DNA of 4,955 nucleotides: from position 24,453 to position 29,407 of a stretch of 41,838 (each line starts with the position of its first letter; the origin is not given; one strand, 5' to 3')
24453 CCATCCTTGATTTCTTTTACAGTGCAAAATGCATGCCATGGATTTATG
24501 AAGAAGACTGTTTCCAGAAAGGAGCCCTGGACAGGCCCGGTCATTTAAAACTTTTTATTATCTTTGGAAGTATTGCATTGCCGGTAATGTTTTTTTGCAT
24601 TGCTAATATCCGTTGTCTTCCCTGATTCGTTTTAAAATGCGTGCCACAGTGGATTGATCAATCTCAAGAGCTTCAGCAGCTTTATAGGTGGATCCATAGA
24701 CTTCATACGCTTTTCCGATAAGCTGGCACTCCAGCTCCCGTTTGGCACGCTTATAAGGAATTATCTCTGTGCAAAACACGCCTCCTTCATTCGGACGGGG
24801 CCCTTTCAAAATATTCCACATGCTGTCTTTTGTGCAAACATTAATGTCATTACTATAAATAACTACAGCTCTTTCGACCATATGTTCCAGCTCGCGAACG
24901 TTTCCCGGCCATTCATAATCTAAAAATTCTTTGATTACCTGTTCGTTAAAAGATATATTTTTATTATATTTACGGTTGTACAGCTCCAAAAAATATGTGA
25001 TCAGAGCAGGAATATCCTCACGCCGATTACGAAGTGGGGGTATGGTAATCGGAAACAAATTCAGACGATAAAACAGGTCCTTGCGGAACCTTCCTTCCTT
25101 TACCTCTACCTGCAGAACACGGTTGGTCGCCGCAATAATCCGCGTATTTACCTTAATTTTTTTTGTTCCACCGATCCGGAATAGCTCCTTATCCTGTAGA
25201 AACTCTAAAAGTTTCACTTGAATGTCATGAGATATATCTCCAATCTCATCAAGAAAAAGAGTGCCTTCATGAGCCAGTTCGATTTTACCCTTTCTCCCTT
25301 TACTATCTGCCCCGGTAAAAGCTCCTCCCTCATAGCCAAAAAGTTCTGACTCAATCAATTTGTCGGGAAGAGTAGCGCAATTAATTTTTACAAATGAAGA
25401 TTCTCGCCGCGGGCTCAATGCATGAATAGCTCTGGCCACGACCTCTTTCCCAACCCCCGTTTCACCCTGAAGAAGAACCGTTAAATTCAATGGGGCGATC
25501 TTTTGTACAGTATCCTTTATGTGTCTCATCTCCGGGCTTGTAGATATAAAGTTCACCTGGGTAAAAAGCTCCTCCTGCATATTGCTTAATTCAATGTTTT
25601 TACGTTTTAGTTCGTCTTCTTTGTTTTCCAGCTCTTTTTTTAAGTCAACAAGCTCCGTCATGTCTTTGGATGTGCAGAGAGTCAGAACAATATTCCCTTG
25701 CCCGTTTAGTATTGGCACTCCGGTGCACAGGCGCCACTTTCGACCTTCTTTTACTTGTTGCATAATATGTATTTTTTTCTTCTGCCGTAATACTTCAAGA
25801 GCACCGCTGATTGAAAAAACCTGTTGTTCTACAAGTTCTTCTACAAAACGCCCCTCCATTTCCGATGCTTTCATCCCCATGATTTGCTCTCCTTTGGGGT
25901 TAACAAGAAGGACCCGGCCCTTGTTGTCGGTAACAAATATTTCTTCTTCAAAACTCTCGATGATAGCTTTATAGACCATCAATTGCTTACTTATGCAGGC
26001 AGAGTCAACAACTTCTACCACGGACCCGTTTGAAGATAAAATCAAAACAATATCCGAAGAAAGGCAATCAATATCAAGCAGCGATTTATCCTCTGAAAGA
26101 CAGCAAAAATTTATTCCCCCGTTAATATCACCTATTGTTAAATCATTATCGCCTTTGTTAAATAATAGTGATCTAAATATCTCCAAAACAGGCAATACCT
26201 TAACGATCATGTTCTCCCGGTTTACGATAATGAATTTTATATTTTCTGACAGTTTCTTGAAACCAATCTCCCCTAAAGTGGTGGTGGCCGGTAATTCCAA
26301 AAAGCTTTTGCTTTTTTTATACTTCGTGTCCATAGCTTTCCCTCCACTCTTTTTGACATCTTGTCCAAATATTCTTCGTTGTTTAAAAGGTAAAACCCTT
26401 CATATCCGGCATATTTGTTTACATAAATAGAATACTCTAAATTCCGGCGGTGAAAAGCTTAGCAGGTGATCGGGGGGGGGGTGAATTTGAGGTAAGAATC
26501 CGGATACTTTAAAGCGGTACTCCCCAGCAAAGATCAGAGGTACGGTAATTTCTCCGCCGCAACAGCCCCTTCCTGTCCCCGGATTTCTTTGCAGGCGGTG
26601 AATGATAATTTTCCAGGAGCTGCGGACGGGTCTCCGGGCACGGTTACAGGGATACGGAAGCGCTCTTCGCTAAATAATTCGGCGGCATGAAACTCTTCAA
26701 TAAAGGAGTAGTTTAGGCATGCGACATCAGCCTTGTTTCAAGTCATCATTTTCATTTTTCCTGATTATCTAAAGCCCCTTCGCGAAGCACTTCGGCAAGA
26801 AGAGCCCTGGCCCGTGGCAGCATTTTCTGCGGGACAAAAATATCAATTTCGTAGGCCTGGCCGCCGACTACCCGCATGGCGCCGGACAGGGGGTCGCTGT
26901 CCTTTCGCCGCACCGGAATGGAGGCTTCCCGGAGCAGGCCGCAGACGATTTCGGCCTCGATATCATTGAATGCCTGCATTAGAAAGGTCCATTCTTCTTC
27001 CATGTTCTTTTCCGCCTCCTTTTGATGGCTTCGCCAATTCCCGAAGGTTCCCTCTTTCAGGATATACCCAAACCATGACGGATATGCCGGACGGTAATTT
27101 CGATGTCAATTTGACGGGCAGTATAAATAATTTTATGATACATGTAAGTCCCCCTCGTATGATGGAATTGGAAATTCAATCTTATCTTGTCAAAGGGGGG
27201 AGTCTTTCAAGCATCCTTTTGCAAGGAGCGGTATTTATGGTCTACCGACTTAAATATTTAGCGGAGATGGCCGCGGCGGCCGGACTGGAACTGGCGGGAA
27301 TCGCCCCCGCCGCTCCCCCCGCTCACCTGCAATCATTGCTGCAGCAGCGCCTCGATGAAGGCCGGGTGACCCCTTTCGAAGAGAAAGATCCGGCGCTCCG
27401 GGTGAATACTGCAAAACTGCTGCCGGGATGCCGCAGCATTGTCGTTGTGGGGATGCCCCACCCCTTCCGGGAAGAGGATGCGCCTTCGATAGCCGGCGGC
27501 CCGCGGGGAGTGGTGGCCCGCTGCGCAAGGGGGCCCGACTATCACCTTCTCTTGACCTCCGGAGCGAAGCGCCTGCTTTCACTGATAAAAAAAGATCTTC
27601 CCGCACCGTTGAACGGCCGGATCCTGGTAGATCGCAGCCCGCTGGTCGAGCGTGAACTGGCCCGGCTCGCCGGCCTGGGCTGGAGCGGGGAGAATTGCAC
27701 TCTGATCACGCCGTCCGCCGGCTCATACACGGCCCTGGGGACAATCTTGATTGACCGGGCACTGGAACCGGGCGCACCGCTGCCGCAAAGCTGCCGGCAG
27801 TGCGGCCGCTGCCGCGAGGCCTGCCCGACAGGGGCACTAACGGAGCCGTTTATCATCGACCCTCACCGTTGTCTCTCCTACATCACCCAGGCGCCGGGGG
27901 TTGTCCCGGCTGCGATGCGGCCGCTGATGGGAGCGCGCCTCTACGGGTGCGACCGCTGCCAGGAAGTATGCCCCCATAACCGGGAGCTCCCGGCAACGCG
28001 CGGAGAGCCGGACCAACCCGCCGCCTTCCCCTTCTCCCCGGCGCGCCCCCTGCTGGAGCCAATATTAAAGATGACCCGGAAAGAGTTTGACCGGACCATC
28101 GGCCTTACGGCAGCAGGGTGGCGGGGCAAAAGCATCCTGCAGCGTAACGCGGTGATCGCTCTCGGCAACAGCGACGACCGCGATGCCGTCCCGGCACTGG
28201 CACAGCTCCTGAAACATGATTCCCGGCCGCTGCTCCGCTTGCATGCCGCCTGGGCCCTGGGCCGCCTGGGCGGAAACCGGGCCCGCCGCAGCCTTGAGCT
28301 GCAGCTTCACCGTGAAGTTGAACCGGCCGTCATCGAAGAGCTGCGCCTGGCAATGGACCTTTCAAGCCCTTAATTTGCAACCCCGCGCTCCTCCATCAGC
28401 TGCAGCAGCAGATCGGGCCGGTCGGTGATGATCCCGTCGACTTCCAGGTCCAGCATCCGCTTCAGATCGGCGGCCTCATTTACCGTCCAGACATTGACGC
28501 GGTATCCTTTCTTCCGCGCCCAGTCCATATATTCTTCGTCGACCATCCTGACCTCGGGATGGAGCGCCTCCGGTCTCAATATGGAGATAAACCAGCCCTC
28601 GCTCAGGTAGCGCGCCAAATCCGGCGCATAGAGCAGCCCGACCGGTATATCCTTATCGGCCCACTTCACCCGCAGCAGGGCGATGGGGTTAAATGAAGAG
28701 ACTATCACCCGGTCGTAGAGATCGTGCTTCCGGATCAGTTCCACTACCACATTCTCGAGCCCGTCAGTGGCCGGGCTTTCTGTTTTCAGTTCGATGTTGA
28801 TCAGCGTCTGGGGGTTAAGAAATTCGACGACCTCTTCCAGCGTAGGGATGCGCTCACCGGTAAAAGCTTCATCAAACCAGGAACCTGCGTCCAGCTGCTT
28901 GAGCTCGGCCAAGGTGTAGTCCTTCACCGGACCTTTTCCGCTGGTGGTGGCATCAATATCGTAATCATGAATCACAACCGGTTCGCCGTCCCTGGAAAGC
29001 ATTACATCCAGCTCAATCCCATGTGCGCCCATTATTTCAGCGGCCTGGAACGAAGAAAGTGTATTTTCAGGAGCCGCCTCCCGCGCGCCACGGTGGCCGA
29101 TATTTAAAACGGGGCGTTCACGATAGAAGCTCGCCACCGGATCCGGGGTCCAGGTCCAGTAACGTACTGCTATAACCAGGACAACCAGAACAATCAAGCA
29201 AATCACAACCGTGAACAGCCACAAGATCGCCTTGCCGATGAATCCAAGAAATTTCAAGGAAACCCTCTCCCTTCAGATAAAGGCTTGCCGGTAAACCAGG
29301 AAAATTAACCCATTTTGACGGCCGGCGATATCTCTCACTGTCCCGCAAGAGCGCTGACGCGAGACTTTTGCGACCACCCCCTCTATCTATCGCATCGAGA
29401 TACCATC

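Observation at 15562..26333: Sigma-54 regulon: one PAS-AAA+ activator and three consensus -24/-12 promoters drive mttB, mtbB-corrinoid and the aminotransferase/pyl string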

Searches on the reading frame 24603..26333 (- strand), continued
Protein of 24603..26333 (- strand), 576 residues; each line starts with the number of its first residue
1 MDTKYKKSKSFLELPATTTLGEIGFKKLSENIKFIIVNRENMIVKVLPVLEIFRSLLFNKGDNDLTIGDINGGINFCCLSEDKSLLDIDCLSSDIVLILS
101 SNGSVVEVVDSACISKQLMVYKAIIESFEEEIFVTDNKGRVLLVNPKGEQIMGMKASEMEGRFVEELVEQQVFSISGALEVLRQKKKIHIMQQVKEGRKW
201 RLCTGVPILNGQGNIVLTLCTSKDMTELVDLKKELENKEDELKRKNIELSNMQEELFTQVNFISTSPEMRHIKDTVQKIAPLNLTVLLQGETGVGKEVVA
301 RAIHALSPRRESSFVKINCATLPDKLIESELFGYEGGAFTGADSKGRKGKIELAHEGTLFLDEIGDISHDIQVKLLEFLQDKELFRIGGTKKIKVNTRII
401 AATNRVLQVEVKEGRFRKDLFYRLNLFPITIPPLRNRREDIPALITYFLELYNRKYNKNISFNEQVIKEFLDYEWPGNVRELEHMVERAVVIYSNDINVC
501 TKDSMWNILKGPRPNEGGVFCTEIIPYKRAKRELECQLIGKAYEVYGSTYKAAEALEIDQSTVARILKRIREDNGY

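Call 34: find_encoding_contigs(protein=P0005, flank=10000, max_places=2)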
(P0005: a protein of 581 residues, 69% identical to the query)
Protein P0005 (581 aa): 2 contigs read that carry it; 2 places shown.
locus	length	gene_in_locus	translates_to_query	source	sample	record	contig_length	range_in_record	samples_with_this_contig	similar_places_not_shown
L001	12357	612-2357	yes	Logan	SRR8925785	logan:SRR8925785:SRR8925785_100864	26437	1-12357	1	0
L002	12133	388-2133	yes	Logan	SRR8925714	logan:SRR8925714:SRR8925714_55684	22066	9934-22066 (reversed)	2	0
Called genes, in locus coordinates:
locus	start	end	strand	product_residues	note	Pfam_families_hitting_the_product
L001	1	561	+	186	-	?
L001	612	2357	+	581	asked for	PF00989:PAS, PF08448:PAS_4 (weak), PF13426:PAS_9, PF00158:Sigma54_activat, PF01078:Mg_chelatase (faint), PF14532:Sigma54_activ_2, PF07728:AAA_5 (weak), PF25601:AAA_lid_14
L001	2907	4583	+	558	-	PF00528:BPD_transp_1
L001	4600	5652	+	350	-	PF00005:ABC_tran, PF13304:AAA_21 (faint), PF08402:TOBE_2 (weak)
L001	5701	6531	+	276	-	PF02811:PHP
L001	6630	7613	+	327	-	PF13416:SBP_bac_8, PF13343:SBP_bac_6, PF01547:SBP_bac_1, PF13531:SBP_bac_11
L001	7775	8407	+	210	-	PF02607:B12-binding_2, PF02310:B12-binding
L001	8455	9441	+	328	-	PF06253:MTTB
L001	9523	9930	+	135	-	PF06253:MTTB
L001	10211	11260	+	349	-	PF09505:Dimeth_Pyl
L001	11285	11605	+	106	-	PF09505:Dimeth_Pyl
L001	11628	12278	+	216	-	PF02607:B12-binding_2, PF02310:B12-binding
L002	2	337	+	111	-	?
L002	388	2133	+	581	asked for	PF00989:PAS, PF08448:PAS_4 (weak), PF13426:PAS_9, PF00158:Sigma54_activat, PF01078:Mg_chelatase (faint), PF14532:Sigma54_activ_2, PF07728:AAA_5 (weak), PF25601:AAA_lid_14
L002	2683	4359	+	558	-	PF00528:BPD_transp_1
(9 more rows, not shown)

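Call 35: find_encoding_contigs(protein=P0009, flank=10000, max_places=2)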
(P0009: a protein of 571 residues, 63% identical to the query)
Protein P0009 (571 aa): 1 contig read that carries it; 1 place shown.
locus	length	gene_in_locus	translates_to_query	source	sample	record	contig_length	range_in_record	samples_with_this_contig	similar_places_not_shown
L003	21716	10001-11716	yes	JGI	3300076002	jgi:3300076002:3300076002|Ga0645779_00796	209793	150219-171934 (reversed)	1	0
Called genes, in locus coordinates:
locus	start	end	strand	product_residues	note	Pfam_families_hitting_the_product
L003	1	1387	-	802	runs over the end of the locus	PF02737:3HCDH_N, PF00725:3HCDH, PF00378:ECH_1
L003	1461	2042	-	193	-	PF00440:TetR_N, PF08359:TetR_C_4, PF17932:TetR_C_24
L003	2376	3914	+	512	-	PF05697:Trigger_N, PF00254:FKBP_C, PF05698:Trigger_C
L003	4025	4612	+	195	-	PF00574:CLP_protease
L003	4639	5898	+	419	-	PF06689:zf-C4_ClpX, PF13401:AAA_22 (faint), PF00493:MCM (faint), PF05496:RuvB_N (weak), PF00004:AAA, PF07724:AAA_2, PF07728:AAA_5 (weak), PF10431:ClpB_D2-small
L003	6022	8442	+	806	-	PF02190:LON_substr_bdg, PF13191:AAA_16 (faint), PF00004:AAA, PF07724:AAA_2 (faint), PF07728:AAA_5, PF22667:Lon_lid, PF05362:Lon_C, PF13541:ChlI, +1 more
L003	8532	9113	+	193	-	PF01926:MMR_HSR1, PF02421:FeoB_N (weak), PF00350:Dynamin_N (faint)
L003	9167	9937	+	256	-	PF01869:BcrAD_BadFG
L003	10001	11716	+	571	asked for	PF00989:PAS, PF13426:PAS_9, PF00158:Sigma54_activat, PF01078:Mg_chelatase (faint), PF14532:Sigma54_activ_2, PF07728:AAA_5 (weak), PF25601:AAA_lid_14, PF18024:HTH_50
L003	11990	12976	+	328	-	PF06253:MTTB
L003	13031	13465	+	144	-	PF06253:MTTB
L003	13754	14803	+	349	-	PF09505:Dimeth_Pyl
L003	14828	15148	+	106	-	PF09505:Dimeth_Pyl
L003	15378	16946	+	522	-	PF02028:BCCT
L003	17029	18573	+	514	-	PF06253:MTTB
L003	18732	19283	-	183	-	PF02632:BioY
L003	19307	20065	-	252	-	PF03099:BPL_LplA_LipB, PF16917:BPL_LplA_LipB_2 (weak), PF02237:BPL_C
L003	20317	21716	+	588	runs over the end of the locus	PF00989:PAS (weak), PF08448:PAS_4, PF13426:PAS_9, PF00158:Sigma54_activat, PF14532:Sigma54_activ_2, PF07728:AAA_5 (weak), PF25601:AAA_lid_14, PF18024:HTH_50 (weak), +2 more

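Call 36: find_encoding_contigs(protein=P0003, flank=10000, max_places=2)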
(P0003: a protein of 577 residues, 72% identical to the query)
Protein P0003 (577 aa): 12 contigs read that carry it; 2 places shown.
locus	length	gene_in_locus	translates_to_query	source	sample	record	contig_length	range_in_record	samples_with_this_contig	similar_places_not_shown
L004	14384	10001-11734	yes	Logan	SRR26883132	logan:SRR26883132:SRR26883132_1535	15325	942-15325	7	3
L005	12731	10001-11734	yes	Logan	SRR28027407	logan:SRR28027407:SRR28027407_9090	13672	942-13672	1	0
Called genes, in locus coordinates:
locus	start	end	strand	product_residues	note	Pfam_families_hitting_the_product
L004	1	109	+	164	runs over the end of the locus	-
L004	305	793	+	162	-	PF06271:RDD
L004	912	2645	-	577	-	PF00664:ABC_membrane, PF00005:ABC_tran, PF02463:SMC_N (weak)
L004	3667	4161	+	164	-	PF00872:Transposase_mut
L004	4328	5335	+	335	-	PF01208:URO-D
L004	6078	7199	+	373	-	PF00005:ABC_tran, PF13304:AAA_21 (faint), PF00571:CBS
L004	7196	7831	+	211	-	PF00528:BPD_transp_1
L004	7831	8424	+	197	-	PF00528:BPD_transp_1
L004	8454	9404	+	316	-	PF04069:OpuAC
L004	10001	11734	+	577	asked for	PF00989:PAS, PF08448:PAS_4, PF13426:PAS_9, PF00158:Sigma54_activat, PF14532:Sigma54_activ_2, PF07728:AAA_5, PF25601:AAA_lid_14, PF18024:HTH_50 (weak), +2 more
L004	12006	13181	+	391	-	PF05222:AlaDh_PNT_N, PF01262:AlaDh_PNT_C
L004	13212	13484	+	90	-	PF12769:PNTB_4TM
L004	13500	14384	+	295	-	?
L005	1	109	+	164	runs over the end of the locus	-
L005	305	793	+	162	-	PF06271:RDD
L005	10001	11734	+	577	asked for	PF00989:PAS, PF08448:PAS_4, PF13426:PAS_9, PF00158:Sigma54_activat, PF14532:Sigma54_activ_2, PF07728:AAA_5, PF25601:AAA_lid_14, PF18024:HTH_50 (weak), +2 more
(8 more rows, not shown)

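Call 47: find_related_loci(query=window:24603-26333:-, collection=metagenome_contigs, flank=6000)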
Query window:24603-26333:- (576 aa) in metagenome_contigs; peptide patterns used: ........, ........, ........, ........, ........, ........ (x = any residue, [..] = any of these).
600 stretches matched a pattern (row limit reached: there are more); 3 encode a relative of the query (tblastn E <= 1e-3); 3 distinct loci.
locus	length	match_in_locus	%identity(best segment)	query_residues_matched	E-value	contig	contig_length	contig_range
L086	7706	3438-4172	39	247-492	1e-56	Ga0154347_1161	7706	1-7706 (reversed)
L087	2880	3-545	45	316-496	4e-46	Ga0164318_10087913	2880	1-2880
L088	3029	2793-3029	33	255-332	1e-9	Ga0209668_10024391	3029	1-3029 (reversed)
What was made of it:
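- Tried and rejected: Metagenome scan with the activator protein (call 47).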

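Call 48: find_encoding_contigs(protein=P0011, flank=10000, max_places=1)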
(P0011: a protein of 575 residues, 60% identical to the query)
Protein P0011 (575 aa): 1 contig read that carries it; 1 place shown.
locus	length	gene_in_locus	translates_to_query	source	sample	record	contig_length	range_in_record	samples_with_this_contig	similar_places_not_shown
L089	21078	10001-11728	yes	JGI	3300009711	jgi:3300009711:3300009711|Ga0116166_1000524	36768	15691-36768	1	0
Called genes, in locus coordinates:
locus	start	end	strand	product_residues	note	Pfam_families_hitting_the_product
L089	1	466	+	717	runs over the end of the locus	PF14311:DUF4379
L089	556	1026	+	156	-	-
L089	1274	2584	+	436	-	PF02056:Glyco_hydro_4, PF11975:Glyco_hydro_4C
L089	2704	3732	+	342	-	PF01869:BcrAD_BadFG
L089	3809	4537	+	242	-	PF12847:Methyltransf_18, PF04816:TrmK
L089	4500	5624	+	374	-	PF01784:DUF34_NIF3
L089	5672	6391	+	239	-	-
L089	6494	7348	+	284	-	-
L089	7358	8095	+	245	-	PF00902:TatC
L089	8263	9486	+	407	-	PF00753:Lactamase_B, PF19583:ODP, PF12706:Lactamase_B_2, PF00258:Flavodoxin_1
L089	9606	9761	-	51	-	-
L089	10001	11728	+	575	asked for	PF00989:PAS, PF08448:PAS_4, PF13426:PAS_9, PF00158:Sigma54_activat, PF14532:Sigma54_activ_2, PF07728:AAA_5 (weak), PF25601:AAA_lid_14, PF18024:HTH_50 (weak), +2 more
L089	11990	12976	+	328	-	PF06253:MTTB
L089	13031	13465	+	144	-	PF06253:MTTB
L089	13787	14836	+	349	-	PF09505:Dimeth_Pyl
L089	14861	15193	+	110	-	PF09505:Dimeth_Pyl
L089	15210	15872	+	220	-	PF02607:B12-binding_2, PF02310:B12-binding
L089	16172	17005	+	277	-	PF00152:tRNA-synt_2 (faint), PF01409:tRNA-synt_2d (weak), PF17759:tRNA_synthFbeta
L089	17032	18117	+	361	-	PF04055:Radical_SAM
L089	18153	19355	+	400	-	PF21360:PylC-like_N (weak), PF02655:ATP-grasp_3, PF13535:ATP-grasp_4 (weak), PF15632:ATPgrasp_Ter (weak)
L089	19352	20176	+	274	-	PF21455:PylD_N, PF01488:Shikimate_DH (weak)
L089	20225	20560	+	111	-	-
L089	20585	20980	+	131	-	PF09861:Lar_N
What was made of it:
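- L089: the pyl cassette follows mtbB-mtbC directly (call 48).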

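Call 49: find_encoding_contigs(protein=P0008, flank=10000, max_places=1)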
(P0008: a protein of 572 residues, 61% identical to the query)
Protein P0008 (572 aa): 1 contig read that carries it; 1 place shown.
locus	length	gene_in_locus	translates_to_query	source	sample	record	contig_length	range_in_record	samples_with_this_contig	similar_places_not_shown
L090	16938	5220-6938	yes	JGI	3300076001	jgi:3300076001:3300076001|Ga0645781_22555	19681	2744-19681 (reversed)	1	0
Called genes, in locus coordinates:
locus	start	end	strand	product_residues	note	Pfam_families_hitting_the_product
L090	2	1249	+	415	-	?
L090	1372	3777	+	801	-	PF02190:LON_substr_bdg, PF07724:AAA_2 (faint), PF00004:AAA, PF07728:AAA_5, PF13191:AAA_16 (weak), PF22667:Lon_lid, PF05362:Lon_C, PF13541:ChlI, +1 more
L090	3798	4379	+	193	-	PF01926:MMR_HSR1, PF02421:FeoB_N (weak), PF00350:Dynamin_N (faint)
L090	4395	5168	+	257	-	PF01869:BcrAD_BadFG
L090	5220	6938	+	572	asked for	PF00989:PAS (weak), PF08448:PAS_4 (weak), PF13426:PAS_9 (weak), PF00158:Sigma54_activat, PF01078:Mg_chelatase (faint), PF14532:Sigma54_activ_2, PF25601:AAA_lid_14, PF18024:HTH_50 (weak), +1 more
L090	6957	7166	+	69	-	-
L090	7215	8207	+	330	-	PF06253:MTTB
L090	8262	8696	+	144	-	PF06253:MTTB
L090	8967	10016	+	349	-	PF09505:Dimeth_Pyl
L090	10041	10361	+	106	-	PF09505:Dimeth_Pyl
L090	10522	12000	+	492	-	PF06253:MTTB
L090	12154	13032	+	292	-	PF00152:tRNA-synt_2 (faint), PF01409:tRNA-synt_2d, PF17759:tRNA_synthFbeta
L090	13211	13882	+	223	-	PF21455:PylD_N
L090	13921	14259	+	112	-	-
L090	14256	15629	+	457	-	PF00202:Aminotran_3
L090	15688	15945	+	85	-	PF02597:ThiS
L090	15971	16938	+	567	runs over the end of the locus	PF02730:AFOR_N, PF01314:AFOR_C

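Call 50: find_encoding_contigs(protein=P0013, flank=10000, max_places=1)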
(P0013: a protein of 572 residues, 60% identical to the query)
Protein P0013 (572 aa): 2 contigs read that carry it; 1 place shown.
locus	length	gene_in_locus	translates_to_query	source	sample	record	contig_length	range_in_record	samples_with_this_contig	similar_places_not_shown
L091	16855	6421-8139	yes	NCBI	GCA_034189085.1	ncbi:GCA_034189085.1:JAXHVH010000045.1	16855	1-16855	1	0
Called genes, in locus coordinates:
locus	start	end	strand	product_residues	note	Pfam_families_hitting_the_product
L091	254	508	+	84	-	-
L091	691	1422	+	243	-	PF03358:FMN_red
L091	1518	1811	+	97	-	PF00005:ABC_tran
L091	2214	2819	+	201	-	-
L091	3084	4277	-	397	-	PF00817:IMS, PF11798:IMS_HHH (weak), PF11799:IMS_C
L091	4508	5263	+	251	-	PF13489:Methyltransf_23 (weak), PF08241:Methyltransf_11, PF08242:Methyltransf_12, PF13649:Methyltransf_25, PF13847:Methyltransf_31 (weak)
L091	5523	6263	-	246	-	PF14451:Ub-Mut7C, PF01927:Mut7-C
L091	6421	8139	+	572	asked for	PF00989:PAS, PF08448:PAS_4 (weak), PF13426:PAS_9, PF00158:Sigma54_activat, PF14532:Sigma54_activ_2, PF07724:AAA_2 (weak), PF25601:AAA_lid_14, PF18024:HTH_50, +3 more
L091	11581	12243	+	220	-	PF02607:B12-binding_2, PF02310:B12-binding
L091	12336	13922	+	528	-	PF02028:BCCT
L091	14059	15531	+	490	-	PF06253:MTTB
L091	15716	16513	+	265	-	PF00809:Pterin_bind, PF03599:CdhD (weak)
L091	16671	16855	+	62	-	PF02607:B12-binding_2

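Call 51: find_encoding_contigs(protein=P0006, flank=10000, max_places=1)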
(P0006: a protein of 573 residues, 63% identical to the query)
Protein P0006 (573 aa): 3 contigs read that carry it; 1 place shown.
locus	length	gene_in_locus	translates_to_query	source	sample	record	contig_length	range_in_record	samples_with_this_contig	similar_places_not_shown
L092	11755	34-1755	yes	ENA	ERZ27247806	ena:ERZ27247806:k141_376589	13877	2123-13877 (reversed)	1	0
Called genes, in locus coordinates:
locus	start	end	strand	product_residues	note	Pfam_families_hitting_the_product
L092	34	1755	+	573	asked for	PF00989:PAS, PF08448:PAS_4 (weak), PF13426:PAS_9, PF00158:Sigma54_activat, PF14532:Sigma54_activ_2, PF07728:AAA_5 (weak), PF25601:AAA_lid_14, PF18024:HTH_50, +3 more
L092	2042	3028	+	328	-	PF06253:MTTB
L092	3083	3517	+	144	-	PF06253:MTTB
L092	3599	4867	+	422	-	PF09505:Dimeth_Pyl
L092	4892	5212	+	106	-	PF09505:Dimeth_Pyl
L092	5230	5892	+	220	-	PF02607:B12-binding_2, PF02310:B12-binding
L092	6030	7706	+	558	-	PF00528:BPD_transp_1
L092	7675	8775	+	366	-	PF00005:ABC_tran, PF13304:AAA_21 (faint)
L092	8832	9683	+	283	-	PF02811:PHP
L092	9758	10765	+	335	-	PF01547:SBP_bac_1, PF13416:SBP_bac_8, PF13531:SBP_bac_11, PF13343:SBP_bac_6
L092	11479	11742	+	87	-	PF02028:BCCT (weak)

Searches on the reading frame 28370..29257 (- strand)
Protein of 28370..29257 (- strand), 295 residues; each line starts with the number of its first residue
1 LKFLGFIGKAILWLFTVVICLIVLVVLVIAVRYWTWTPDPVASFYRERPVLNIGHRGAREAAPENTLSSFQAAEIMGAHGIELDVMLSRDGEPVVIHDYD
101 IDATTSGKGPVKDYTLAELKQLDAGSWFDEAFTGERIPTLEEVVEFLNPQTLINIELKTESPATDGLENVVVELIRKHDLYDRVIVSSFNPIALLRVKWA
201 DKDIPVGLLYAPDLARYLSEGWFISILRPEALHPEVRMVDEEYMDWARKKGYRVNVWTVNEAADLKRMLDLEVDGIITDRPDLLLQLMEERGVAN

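Call 15: search_protein_families(library=pfam, proteins=[window:28370-29257:-], max_evalue=0.00001)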
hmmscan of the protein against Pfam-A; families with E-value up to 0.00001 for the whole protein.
window:28370-29257:- (295 aa): 2 families
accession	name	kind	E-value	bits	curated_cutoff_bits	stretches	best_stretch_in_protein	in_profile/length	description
PF03009.23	GDPD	-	9e-53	180.3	23.6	1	55-283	1-244/244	Glycerophosphoryl diester phosphodiesterase family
PF13653.12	GDPD_2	-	2.8e-06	28.1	27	1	253-282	1-30/30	Glycerophosphoryl diester phosphodiesterase family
